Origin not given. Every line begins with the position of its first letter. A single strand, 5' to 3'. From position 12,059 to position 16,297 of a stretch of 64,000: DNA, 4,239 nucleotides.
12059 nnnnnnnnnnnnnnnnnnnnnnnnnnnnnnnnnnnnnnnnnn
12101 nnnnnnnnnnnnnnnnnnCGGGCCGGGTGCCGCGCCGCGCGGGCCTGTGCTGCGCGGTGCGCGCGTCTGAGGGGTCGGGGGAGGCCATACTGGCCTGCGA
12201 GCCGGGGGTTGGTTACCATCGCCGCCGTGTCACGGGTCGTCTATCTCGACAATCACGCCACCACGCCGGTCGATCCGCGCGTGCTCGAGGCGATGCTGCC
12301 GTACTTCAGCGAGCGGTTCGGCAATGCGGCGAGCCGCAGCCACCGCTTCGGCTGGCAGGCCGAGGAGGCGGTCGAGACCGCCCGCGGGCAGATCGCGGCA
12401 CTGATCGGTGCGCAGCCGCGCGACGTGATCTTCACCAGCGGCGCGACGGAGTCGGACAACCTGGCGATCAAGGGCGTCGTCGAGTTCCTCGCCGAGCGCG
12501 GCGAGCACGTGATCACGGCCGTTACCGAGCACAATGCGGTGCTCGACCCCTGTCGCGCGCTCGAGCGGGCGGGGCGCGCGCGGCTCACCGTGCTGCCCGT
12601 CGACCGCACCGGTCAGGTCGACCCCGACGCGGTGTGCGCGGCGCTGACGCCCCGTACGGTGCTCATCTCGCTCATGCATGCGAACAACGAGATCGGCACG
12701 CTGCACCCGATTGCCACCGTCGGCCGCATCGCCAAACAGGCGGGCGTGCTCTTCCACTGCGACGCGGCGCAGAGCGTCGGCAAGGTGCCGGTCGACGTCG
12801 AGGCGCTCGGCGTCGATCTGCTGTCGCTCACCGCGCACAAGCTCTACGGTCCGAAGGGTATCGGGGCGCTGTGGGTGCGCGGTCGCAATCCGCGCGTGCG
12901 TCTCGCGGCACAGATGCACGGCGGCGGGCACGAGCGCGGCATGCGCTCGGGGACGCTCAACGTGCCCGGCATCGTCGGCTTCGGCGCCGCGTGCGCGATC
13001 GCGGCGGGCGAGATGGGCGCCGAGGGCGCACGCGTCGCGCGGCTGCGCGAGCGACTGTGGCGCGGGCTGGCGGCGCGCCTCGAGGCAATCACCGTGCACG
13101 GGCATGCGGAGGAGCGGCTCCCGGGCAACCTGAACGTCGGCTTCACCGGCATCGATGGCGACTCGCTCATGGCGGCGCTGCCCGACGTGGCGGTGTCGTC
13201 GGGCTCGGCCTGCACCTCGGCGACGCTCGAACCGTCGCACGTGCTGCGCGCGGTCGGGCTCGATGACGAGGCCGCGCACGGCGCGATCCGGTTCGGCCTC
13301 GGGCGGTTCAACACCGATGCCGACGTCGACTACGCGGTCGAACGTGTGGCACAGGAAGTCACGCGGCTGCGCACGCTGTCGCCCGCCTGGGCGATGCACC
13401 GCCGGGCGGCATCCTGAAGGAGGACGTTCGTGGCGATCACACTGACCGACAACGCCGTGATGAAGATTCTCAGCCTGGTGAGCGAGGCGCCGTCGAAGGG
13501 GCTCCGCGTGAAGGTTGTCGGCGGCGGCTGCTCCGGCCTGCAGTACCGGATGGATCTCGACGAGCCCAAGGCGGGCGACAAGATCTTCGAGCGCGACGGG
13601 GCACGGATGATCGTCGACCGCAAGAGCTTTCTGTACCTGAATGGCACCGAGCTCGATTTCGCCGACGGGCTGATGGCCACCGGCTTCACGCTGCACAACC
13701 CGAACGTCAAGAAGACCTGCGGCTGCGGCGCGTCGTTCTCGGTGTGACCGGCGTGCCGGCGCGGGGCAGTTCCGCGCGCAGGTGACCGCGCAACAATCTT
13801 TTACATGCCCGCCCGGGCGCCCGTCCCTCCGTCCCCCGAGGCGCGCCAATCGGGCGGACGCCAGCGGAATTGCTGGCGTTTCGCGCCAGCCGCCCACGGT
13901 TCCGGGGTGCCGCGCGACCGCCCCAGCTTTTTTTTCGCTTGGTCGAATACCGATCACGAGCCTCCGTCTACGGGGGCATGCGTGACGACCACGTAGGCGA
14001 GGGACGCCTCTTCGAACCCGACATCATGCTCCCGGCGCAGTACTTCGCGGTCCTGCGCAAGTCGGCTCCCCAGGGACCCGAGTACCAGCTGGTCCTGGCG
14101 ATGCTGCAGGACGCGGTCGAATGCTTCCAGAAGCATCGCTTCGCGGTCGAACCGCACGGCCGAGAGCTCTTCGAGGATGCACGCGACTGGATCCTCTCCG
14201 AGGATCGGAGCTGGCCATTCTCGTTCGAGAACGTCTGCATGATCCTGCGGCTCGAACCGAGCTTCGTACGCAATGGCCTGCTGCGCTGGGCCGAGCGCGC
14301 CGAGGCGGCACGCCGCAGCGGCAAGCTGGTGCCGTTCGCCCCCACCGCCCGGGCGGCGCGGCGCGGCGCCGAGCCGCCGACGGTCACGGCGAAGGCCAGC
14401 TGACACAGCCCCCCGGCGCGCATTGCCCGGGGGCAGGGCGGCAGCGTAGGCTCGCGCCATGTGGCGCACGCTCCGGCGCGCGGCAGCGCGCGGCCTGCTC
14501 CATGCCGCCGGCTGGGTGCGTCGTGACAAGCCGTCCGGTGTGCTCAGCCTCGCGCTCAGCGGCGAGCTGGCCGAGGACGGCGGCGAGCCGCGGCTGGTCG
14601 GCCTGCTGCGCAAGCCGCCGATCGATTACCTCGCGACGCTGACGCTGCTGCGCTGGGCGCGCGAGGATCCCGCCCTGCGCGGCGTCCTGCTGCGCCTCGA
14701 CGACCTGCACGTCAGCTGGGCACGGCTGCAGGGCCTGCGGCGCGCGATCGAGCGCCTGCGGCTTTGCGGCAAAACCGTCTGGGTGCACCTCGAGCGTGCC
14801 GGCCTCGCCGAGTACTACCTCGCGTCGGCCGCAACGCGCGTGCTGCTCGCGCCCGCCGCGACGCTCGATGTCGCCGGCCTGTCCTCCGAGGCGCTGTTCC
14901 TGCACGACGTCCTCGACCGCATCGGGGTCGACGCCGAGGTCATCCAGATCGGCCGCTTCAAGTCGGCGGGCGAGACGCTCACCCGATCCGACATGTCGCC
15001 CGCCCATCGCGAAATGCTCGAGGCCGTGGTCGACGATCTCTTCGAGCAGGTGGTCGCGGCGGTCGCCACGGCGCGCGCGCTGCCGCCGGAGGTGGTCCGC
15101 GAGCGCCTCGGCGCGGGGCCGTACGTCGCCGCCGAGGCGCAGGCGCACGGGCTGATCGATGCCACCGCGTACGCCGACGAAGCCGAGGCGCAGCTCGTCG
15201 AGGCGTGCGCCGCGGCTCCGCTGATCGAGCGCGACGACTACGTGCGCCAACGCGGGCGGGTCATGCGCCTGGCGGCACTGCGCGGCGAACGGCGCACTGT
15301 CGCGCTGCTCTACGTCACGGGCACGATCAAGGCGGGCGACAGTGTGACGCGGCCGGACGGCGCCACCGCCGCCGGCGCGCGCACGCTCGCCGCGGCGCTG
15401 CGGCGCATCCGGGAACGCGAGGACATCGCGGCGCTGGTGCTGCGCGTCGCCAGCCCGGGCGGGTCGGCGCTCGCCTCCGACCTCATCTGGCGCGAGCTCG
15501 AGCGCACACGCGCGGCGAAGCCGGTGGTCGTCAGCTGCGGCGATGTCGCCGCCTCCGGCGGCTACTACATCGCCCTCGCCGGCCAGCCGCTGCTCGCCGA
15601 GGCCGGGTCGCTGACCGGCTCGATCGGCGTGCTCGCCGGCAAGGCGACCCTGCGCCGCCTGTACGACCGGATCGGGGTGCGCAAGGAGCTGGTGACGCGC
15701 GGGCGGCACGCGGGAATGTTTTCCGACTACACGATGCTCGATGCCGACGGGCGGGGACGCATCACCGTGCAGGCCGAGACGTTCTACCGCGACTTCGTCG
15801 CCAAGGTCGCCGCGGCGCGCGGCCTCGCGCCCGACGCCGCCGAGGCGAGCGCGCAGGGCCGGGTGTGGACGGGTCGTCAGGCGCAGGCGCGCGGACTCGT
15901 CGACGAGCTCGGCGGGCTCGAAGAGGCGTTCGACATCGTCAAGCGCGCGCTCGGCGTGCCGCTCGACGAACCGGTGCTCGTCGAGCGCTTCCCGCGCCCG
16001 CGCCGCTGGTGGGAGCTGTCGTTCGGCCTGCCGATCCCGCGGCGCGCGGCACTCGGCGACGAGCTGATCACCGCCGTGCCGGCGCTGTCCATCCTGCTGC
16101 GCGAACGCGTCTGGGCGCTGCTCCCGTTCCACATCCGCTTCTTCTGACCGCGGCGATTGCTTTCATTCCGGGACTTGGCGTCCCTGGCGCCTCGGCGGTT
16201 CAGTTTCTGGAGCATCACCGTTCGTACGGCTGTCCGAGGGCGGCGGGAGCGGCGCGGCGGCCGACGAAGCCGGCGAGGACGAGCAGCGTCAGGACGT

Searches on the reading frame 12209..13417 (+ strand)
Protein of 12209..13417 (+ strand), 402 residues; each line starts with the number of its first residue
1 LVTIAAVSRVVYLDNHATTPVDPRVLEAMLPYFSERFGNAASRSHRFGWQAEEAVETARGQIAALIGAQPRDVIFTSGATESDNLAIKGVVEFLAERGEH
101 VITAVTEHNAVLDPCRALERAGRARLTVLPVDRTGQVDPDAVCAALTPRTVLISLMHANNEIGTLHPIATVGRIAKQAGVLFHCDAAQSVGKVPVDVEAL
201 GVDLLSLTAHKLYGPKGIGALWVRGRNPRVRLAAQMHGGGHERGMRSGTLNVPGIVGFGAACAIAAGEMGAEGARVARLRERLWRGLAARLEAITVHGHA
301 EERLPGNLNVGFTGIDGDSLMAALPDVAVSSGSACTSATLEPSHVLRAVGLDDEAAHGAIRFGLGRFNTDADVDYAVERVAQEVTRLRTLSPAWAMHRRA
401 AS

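Call 57: search_protein_families(library=pfam, proteins=[window:12209-13417:+], max_evalue=0.0001)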
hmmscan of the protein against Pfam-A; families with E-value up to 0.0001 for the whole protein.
window:12209-13417:+ (402 aa): 3 families
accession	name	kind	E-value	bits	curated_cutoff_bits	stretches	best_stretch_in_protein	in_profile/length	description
PF00266.25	Aminotran_5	-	3.4e-85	286.7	21.5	1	11-375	1-370/371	Aminotransferase class-V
PF01212.27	Beta_elim_lyase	-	4.5e-08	33.2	27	1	59-188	38-171/288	Beta-eliminating lyase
PF01041.23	DegT_DnrJ_EryC1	-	4.9e-05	23.2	19.8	1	62-191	33-151/360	DegT/DnrJ/EryC1/StrS aminotransferase family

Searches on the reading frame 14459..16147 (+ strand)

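Call 56: search_protein_families(library=pfam, proteins=[window:14459-16147:+], max_evalue=0.0001)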
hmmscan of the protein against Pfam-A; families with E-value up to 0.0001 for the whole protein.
window:14459-16147:+ (562 aa): 1 family
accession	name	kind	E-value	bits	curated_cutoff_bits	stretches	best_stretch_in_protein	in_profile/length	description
PF01343.23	Peptidase_S49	-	1.1e-65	220.8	24.9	2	350-496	3-149/154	Peptidase family S49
